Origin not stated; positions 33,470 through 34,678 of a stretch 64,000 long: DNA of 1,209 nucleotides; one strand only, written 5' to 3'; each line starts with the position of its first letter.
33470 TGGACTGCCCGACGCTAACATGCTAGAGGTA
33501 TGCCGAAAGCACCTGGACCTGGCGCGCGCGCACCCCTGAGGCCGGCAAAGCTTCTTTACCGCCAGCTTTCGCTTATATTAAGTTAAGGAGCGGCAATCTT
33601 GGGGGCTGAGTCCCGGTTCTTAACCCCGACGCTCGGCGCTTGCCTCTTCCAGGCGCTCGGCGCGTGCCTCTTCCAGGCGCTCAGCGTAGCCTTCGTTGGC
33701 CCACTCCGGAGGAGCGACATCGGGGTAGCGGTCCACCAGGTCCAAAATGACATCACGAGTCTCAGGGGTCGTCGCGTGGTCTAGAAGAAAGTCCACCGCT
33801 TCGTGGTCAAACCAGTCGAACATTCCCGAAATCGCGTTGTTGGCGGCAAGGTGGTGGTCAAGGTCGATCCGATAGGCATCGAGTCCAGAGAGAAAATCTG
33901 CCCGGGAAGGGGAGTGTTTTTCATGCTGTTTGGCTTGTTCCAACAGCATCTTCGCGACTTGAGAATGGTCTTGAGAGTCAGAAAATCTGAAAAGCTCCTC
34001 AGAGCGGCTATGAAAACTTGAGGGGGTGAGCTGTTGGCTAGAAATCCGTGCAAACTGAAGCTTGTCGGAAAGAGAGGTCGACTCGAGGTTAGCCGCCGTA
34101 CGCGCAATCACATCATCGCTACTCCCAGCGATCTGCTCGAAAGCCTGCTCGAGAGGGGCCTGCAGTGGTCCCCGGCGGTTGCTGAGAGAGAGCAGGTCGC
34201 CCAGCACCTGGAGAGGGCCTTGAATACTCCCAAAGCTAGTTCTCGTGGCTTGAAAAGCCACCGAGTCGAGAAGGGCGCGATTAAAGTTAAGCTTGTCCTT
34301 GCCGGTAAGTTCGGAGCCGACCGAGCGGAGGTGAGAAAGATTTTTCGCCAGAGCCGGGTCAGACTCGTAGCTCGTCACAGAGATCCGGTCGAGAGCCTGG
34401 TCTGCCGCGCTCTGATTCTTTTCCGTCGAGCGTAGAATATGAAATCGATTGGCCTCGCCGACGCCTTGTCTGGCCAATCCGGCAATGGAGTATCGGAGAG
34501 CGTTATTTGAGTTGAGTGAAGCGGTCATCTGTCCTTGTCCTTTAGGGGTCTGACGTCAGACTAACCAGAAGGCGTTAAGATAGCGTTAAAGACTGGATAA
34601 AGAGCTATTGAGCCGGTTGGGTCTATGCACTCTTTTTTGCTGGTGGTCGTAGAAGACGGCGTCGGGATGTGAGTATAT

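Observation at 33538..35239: Low-GC islet (~50% versus ~60%) encoding two co-oriented hypothetical proteins and flanked by a dispersed repeat copy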

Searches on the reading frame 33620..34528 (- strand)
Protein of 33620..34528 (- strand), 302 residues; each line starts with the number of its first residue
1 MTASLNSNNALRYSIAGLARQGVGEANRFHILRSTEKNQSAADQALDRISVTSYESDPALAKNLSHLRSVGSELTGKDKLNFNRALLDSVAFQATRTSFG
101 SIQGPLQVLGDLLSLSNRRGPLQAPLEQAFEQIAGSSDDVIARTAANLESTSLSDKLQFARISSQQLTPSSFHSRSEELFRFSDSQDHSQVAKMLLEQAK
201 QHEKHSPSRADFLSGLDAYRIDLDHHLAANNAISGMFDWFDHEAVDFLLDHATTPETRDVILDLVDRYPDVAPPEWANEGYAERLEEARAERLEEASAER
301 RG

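Call 4: search_protein_families(library=pfam, proteins=[window:33620-34528:-], max_evalue=1)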
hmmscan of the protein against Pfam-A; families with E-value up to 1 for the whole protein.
window:33620-34528:- (302 aa): 1 family
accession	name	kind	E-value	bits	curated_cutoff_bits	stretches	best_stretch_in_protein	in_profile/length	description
PF16197.11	KAsynt_C_assoc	-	0.053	14.4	33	1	11-70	22-83/111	Ketoacyl-synthetase C-terminal extension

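Call 7: search_protein_families(library=ncbifam, proteins=[window:33620-34528:-], max_evalue=1)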
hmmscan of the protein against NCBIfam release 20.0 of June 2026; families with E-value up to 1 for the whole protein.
window:33620-34528:- (302 aa): 0 families

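Call 13: find_homologous_proteins(query=window:33620-34528:-, max_evalue=0.01)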
Query window:33620-34528:- (302 aa): 4 proteins with E <= 0.01 among 4782 candidates.
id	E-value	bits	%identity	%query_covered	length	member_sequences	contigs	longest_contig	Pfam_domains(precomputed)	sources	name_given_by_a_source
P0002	6.5e-190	648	100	100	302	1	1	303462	-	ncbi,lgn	-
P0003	7.5e-143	493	76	99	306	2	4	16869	-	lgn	-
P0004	7.8e-143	493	79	97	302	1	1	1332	-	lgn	-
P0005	9.5e-114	398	65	97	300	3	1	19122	-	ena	-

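Call 14: find_encoding_contigs(protein=P0003, flank=10000, max_places=4)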
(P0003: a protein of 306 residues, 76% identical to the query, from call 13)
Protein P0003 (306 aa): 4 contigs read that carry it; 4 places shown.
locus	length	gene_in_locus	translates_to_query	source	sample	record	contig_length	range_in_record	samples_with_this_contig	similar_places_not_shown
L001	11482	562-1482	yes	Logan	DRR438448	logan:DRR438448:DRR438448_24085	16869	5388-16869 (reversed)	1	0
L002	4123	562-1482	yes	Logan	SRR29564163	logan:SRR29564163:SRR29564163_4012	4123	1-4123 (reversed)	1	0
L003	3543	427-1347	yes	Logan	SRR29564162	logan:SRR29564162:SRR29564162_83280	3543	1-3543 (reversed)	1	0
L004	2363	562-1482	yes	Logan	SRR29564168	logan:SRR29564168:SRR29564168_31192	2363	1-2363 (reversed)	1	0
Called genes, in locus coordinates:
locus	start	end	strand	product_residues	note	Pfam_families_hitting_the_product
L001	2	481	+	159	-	?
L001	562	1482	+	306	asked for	-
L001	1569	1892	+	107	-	PF00873:ACR_tran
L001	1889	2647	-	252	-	PF00082:Peptidase_S8 (weak)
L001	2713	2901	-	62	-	-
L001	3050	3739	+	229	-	PF01865:PhoU_div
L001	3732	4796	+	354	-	PF01384:PHO4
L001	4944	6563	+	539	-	PF02366:PMT, PF13231:PMT_2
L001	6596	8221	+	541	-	PF02366:PMT, PF13231:PMT_2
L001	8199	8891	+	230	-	PF00535:Glycos_transf_2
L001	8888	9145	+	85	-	PF07578:LAB_N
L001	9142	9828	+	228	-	PF00072:Response_reg, PF00486:Trans_reg_C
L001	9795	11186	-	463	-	PF00512:HisKA, PF02518:HATPase_c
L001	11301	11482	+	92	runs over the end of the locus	-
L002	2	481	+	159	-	?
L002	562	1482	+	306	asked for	-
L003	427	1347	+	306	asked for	-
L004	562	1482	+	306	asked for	-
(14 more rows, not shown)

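Call 15: find_encoding_contigs(protein=P0005, flank=10000, max_places=4)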
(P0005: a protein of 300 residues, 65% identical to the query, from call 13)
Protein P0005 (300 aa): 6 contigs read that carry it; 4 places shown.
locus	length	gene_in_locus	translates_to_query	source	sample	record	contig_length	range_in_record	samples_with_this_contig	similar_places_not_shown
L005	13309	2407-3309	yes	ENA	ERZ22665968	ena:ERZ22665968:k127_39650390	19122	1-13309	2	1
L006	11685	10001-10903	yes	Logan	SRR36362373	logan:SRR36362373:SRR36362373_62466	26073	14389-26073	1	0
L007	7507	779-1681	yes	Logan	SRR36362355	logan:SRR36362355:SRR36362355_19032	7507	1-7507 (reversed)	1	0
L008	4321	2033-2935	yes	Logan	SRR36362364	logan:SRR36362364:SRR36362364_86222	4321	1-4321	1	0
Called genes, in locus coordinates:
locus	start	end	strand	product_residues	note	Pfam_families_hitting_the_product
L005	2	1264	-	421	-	?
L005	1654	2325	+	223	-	PF00571:CBS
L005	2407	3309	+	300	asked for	-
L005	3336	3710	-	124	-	-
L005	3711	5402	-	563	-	PF01578:Cytochrom_C_asm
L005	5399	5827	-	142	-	-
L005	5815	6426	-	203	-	PF00034:Cytochrom_C, PF13442:Cytochrome_CBB3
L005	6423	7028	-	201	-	PF02433:FixO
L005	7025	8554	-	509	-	PF00115:COX1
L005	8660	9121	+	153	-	PF02082:Rrf2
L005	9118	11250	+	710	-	PF00403:HMA, PF00122:E1-E2_ATPase, PF00702:Hydrolase (weak)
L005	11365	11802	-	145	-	-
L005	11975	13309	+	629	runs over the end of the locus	PF16177:ACAS_N, PF00501:AMP-binding, PF13193:AMP-binding_C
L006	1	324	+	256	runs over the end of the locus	PF05013:FGase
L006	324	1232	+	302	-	PF00389:2-Hacid_dh, PF02826:2-Hacid_dh_C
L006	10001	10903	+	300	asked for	-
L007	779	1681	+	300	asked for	-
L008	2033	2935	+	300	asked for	-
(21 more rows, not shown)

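Call 16: find_encoding_contigs(protein=P0002, flank=10000, max_places=3)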
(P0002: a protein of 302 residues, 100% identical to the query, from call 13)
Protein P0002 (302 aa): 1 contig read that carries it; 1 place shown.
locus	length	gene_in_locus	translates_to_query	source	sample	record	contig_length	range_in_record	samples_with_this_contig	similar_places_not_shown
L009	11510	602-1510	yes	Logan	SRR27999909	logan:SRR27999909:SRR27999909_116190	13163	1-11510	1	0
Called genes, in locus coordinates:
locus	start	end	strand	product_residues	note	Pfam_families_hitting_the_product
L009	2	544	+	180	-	?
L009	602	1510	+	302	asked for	-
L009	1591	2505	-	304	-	-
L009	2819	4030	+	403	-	PF02321:OEP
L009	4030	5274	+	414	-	PF25919:BSH_CusB (weak)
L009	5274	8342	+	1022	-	PF00873:ACR_tran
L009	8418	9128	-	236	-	-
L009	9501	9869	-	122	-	-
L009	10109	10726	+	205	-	PF01865:PhoU_div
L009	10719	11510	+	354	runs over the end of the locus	PF01384:PHO4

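Call 22: find_related_loci(query=window:33620-34528:-, collection=genome_contigs, flank=10000)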
Query window:33620-34528:- (302 aa) in genome_contigs; peptide patterns used: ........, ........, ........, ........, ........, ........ (x = any residue, [..] = any of these).
209 stretches matched a pattern, but none encodes a relative of the query by tblastn (E <= 1e-3).
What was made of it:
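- Tried and rejected: Gene A found nothing (call 22).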

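Call 36: predict_structure(alignment_id=A1)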
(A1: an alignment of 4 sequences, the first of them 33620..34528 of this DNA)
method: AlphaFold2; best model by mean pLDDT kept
length: 302 residues; sequences in the alignment: 4
mean_pLDDT: 70.0   pTM: 0.51
mean pLDDT of the five models: 70.0, 65.0, 58.4, 57.7, 57.0
residues with pLDDT >= 90: 0; 70-90: 164; 50-70: 121; < 50: 17
segments of 3 or more residues with pLDDT < 50: 1-3, 117-119, 166-169
pLDDT, mean of each block of 10 residues (from residue 1): 56 83 78 73 88 78 84 81 86 75 71 59 68 64 56 52 49 67 62 69 57 74 73 72 64 76 75 60 77 77 57
secondary structure, 60 per line:
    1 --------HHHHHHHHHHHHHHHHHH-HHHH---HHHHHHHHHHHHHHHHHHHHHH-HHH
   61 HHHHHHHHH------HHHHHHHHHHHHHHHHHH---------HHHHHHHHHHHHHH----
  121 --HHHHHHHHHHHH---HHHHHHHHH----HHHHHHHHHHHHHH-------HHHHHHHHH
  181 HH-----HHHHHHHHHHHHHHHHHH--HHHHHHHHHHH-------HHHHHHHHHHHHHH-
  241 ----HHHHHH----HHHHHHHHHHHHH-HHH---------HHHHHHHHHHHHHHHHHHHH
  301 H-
elements in order: H9-26 H28-31 H35-56 H58-69 H76-93 H103-116 H123-134 H138-146 H151-164 H172-182 H188-205 H208-218 H226-239 H245-250 H255-267 H281-301
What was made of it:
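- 33620..34528 (-): Gene A, 302 aa, an all-alpha protein conserved in this lineage and not part of the inserted cassette. AF2 pLDDT 70 with 16 helices (call 36).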

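Call 56: search_protein_families(library=padloc, proteins=[window:33620-34528:-], max_evalue=0.1)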
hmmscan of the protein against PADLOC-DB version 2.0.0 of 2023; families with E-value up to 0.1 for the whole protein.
window:33620-34528:- (302 aa): 0 families

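Call 66: list_cluster_members(proteins=[window:33620-34528:-, window:34586-35239:-, window:35267-35662:-, window:35673-36272:-, window:32625-33539:+, window:36771-37892:-])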
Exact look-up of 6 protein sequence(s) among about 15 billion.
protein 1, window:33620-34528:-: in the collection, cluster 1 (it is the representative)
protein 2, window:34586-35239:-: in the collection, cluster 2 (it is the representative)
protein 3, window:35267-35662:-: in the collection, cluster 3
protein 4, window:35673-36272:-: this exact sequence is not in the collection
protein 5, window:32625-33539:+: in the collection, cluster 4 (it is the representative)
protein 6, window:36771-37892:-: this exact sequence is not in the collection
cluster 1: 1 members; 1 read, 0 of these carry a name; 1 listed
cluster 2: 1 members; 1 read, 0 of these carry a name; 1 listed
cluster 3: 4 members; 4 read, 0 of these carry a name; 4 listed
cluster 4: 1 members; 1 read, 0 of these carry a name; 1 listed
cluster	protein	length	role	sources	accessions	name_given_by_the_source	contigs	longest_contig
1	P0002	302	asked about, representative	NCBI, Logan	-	-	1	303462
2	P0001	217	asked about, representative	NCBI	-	-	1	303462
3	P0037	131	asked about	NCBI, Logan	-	-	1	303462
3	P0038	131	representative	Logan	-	-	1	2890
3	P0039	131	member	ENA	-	-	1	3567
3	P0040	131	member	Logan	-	-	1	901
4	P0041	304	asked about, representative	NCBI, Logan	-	-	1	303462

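Call 68: find_encoding_contigs(protein=P0039, flank=5000, max_places=3)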
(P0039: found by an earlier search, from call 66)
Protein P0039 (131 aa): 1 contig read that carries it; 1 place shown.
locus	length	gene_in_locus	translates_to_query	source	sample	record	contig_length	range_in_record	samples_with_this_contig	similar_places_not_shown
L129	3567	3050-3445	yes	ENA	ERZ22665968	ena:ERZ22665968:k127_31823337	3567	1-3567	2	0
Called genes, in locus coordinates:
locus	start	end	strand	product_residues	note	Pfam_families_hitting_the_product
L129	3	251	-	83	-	?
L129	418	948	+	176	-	PF00440:TetR_N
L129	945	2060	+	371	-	PF00890:FAD_binding_2 (weak), PF01266:DAO (weak), PF01494:FAD_binding_3, PF07992:Pyr_redox_2 (weak), PF13450:NAD_binding_8 (weak)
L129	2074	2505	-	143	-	-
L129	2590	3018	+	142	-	-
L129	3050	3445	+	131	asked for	PF00903:Glyoxalase, PF18029:Glyoxalase_6 (weak)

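Call 69: find_encoding_contigs(protein=P0038, flank=5000, max_places=3)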
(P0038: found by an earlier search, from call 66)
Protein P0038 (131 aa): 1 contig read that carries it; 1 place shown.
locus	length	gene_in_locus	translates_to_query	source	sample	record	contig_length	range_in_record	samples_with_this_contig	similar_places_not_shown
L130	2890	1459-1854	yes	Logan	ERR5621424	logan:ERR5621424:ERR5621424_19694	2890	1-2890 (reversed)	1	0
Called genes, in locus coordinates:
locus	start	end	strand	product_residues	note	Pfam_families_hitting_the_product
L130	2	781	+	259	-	?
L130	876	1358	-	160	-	-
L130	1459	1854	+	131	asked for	PF00903:Glyoxalase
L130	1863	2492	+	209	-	-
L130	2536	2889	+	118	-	?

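Call 71: find_encoding_contigs(protein=P0040, flank=3000, max_places=3)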
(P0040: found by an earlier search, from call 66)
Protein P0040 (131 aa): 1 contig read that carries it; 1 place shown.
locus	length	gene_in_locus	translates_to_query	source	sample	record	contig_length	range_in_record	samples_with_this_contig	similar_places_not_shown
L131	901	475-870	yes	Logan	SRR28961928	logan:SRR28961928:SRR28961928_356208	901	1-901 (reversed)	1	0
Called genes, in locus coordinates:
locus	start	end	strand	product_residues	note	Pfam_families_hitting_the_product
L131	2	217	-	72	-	?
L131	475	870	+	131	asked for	PF00903:Glyoxalase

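Call 72: fold_search(model_id=the predicted structure, library=pdb)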
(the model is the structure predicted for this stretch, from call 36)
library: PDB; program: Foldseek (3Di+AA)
matches with E <= 10: 389; with E <= 0.001: 0
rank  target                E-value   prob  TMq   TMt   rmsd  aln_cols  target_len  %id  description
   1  8ga7                  2.0e-01  0.25  0.14  0.11  21.4       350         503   13  Geometrically programmable nanomaterial construction using regularized protein building blocks (released 2024-03-13)
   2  9dze_A                2.6e-01  0.77  0.30  0.30  13.9       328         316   11  Computationally Designed Bifaceted Protein Nanomaterial pD5-14 (released 2024-10-30)
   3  3qtm_B                4.2e-01  0.18  0.19  0.18  16.9       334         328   14  Structure of S. pombe nuclear import adaptor Nro1 (Space group P21) (released 2011-09-21)
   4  6e9t_A                5.8e-01  0.20  0.17  0.20  18.3       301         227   13  DHF58 filament (released 2018-11-21)
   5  5k7v_A                5.8e-01  0.15  0.16  0.17  17.8       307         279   14  Computational Design of Self-Assembling Cyclic Protein Homooligomers (released 2017-04-12)
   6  5wzk_A                6.1e-01  0.54  0.31  0.22  12.9       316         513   11  Structure of APUM23-deletion-of-insert-region-GGAAUUGACGG (released 2017-09-27)
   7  4hny_A                6.1e-01  0.20  0.17  0.11  15.8       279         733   12  Apo N-terminal acetyltransferase complex A (released 2014-03-26)
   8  8fni_6                6.9e-01  0.28  0.25  0.19  14.2       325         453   12  Cryo-EM structure of RNase-treated RESC-B in trypanosomal RNA editing (released 2023-07-19)
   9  8v3b_a                8.2e-01  0.25  0.22  0.18  15.9       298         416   11  Computational Designed Nanocage O43_129_+4 (released 2024-03-13)
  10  2xwu_B                8.5e-01  0.28  0.24  0.12  14.0       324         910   10  CRYSTAL STRUCTURE OF IMPORTIN 13 - UBC9 COMPLEX (released 2010-12-29)
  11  7peq_AE               8.5e-01  0.11  0.15  0.10  25.9       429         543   12  Model of the outer rings of the human nuclear pore complex (released 2021-10-20)
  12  9pff_M                8.9e-01  0.18  0.20  0.22  17.1       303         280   12  Min22bin20S complex (NSF-alphaSNAP-2:2 syntaxin-1a H3:SNAP-25 SN1), non-hydrolyzing, class 27 (released 2025-08-06)
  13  9hvq_Q                9.2e-01  0.15  0.19  0.09  16.6       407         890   11  Structure of the transcribing Pol II-DSIF-PAF-SPT6-RECQL5 complex (released 2025-07-16)
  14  8fbj                  9.2e-01  0.12  0.17  0.16  15.9       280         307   15  Improving the secretion of designed protein assemblies through negative design of cryptic transmembrane domains (released 2023-03-22)
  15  7a6y_A                9.2e-01  0.10  0.13  0.16  18.9       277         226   12  Structure of 14-3-3 gamma in complex with DAPK2 peptide stabilized by FC-A (released 2021-08-25)
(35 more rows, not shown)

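Call 74: search_solved_structures(query=A1, max_evalue=10)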
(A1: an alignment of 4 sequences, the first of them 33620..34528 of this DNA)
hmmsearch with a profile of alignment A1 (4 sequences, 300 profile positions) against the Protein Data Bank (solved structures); distinct sequences matched with E-value up to 10: 4.
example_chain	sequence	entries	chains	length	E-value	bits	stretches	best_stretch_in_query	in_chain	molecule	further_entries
7cgg_A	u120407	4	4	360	0.0086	18.8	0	198-286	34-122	PUM-HD domain-containing protein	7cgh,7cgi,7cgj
6nod_A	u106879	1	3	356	0.0087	18.7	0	198-287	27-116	PUF (Pumilio/FBF) domain-containing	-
7cgf_A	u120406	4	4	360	0.013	18.1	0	198-286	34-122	PUM-HD domain-containing protein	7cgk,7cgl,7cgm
4cim_A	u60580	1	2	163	1.2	11.7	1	120-188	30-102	BCL-2-LIKE PROTEIN 2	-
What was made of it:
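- Tried and rejected: The PDB profile search gave a marginal PUF-repeat hit, E 0.009 (call 74), which I do not trust.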

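Call 80: search_protein_families(library=phrogs, proteins=[window:33620-34528:-, P0005], max_evalue=0.01)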
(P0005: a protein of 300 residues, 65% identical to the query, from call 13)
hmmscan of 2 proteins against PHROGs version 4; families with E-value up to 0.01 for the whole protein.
window:33620-34528:- (302 aa): 0 families

P0005 (300 aa): 0 families

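Call 84: find_related_loci(query=A1, collection=viral_contigs, flank=5000)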
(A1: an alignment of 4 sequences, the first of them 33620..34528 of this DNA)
Query A1 (302 aa) in viral_contigs; peptide patterns used: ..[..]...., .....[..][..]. (x = any residue, [..] = any of these).
25 stretches matched a pattern, but none encodes a relative of the query by tblastn (E <= 1e-3).
